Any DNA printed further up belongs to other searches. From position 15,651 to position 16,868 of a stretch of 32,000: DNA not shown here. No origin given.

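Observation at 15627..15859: Duplicated argF 3' end with only synonymous differences, bracketing a 119-bp GC-rich hairpin cluster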

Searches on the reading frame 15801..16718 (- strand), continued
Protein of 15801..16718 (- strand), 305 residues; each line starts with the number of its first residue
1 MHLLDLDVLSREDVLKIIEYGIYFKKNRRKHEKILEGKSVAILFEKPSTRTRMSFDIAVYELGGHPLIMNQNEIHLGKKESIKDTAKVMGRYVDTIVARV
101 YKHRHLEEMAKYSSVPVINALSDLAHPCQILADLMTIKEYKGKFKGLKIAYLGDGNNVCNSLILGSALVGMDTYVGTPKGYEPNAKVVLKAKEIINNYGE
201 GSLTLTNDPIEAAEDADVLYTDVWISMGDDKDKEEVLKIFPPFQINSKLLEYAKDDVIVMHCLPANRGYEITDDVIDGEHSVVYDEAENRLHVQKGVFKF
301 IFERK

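Call 71: find_encoding_contigs(protein=P0137, flank=8000, max_places=3)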
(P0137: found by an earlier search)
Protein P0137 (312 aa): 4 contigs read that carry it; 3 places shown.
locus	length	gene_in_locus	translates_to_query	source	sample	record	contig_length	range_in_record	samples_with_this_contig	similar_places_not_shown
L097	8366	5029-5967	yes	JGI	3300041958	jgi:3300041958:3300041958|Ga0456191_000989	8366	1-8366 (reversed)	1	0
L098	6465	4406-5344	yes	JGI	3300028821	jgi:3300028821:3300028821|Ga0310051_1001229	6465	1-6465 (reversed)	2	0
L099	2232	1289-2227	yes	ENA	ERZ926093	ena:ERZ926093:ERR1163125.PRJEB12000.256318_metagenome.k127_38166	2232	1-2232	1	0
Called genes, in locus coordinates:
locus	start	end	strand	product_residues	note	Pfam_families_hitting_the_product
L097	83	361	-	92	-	-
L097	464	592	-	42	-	-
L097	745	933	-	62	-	PF01667:Ribosomal_S27e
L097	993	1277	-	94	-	PF00935:Ribosomal_L44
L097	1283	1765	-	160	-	PF27418:GINS23_N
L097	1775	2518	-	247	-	PF00705:PCNA_N, PF02144:Rad1 (weak), PF02747:PCNA_C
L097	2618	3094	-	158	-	PF13420:Acetyltransf_4, PF00583:Acetyltransf_1, PF13673:Acetyltransf_10, PF13508:Acetyltransf_7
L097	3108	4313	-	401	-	-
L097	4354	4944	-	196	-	PF05958:tRNA_U5-meth_tr, PF03602:Cons_hypoth95, PF02475:TRM5-TYW2_MTfase, PF05175:MTS, PF10294:Methyltransf_16 (weak), PF06325:PrmA, PF13847:Methyltransf_31, PF13649:Methyltransf_25, +3 more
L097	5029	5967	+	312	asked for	PF02729:OTCace_N, PF00185:OTCace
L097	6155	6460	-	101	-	PF26438:DUF8108_N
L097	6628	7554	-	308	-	PF07670:Gate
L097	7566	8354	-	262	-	PF00142:Fer4_NifH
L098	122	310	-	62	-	PF01667:Ribosomal_S27e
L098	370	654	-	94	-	PF00935:Ribosomal_L44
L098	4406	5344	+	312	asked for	PF02729:OTCace_N, PF00185:OTCace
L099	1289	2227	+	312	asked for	PF02729:OTCace_N, PF00185:OTCace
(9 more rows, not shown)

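Call 72: find_encoding_contigs(protein=P0133, flank=8000, max_places=3)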
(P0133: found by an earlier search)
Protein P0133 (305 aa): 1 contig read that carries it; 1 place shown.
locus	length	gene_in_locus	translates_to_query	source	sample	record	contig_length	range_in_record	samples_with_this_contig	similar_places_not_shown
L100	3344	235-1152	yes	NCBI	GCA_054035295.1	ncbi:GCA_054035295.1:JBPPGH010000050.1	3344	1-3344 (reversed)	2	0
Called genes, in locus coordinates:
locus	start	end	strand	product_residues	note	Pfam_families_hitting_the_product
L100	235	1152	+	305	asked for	PF02729:OTCace_N, PF00185:OTCace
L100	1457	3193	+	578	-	PF01170:UPF0020 (faint), PF02384:N6_Mtase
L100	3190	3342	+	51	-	?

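Call 100: find_encoding_contigs(protein=P0001, flank=3000, max_places=10)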
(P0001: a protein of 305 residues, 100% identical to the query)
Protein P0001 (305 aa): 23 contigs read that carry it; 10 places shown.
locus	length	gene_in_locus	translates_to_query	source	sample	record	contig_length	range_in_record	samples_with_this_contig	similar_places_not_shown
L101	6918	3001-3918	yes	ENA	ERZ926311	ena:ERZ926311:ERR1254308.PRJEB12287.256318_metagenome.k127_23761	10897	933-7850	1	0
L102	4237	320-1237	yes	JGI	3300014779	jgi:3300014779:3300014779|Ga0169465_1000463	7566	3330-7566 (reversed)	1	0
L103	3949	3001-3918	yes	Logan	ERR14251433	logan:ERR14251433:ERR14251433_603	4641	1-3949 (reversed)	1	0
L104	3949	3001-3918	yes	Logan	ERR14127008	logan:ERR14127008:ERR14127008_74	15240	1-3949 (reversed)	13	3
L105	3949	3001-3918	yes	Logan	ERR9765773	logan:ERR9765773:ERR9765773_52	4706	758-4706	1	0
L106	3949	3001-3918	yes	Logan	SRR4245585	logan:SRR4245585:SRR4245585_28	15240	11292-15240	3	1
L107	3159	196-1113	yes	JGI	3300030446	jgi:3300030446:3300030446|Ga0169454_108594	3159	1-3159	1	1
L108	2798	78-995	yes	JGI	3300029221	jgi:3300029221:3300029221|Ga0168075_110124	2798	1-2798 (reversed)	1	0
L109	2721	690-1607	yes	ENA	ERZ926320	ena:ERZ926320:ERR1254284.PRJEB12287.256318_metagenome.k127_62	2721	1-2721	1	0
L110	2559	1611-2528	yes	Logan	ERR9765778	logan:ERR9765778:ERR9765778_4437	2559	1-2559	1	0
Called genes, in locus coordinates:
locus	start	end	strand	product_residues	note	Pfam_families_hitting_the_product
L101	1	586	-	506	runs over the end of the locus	?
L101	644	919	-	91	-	-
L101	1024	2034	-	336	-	PF18093:Trm5_N, PF25133:TYW2_N_2, PF02475:TRM5-TYW2_MTfase, PF05175:MTS (weak), PF06325:PrmA, PF09445:Methyltransf_15 (weak)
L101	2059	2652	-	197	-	PF05958:tRNA_U5-meth_tr, PF06325:PrmA, PF03602:Cons_hypoth95, PF02475:TRM5-TYW2_MTfase, PF05175:MTS, PF10294:Methyltransf_16 (weak), PF13847:Methyltransf_31, PF13649:Methyltransf_25, +3 more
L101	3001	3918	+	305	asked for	PF02729:OTCace_N, PF00185:OTCace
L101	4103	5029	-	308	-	PF07670:Gate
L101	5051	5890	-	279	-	PF00142:Fer4_NifH, PF01656:CbiA, PF02374:ArsA_ATPase, PF10609:ParA (weak), PF13614:AAA_31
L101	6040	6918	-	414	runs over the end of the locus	PF01497:Peripla_BP_2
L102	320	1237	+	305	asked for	PF02729:OTCace_N, PF00185:OTCace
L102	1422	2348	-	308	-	PF07670:Gate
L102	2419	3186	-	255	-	-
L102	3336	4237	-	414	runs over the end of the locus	PF01497:Peripla_BP_2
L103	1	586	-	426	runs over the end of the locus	?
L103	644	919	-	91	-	-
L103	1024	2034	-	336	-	PF18093:Trm5_N, PF25133:TYW2_N_2, PF02475:TRM5-TYW2_MTfase, PF05175:MTS (weak), PF06325:PrmA, PF09445:Methyltransf_15 (weak)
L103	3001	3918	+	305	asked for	PF02729:OTCace_N, PF00185:OTCace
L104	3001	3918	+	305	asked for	PF02729:OTCace_N, PF00185:OTCace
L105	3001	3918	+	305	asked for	PF02729:OTCace_N, PF00185:OTCace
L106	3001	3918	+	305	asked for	PF02729:OTCace_N, PF00185:OTCace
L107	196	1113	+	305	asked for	PF02729:OTCace_N, PF00185:OTCace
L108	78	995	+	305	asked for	PF02729:OTCace_N, PF00185:OTCace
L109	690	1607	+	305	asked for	PF02729:OTCace_N, PF00185:OTCace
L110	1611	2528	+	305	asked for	PF02729:OTCace_N, PF00185:OTCace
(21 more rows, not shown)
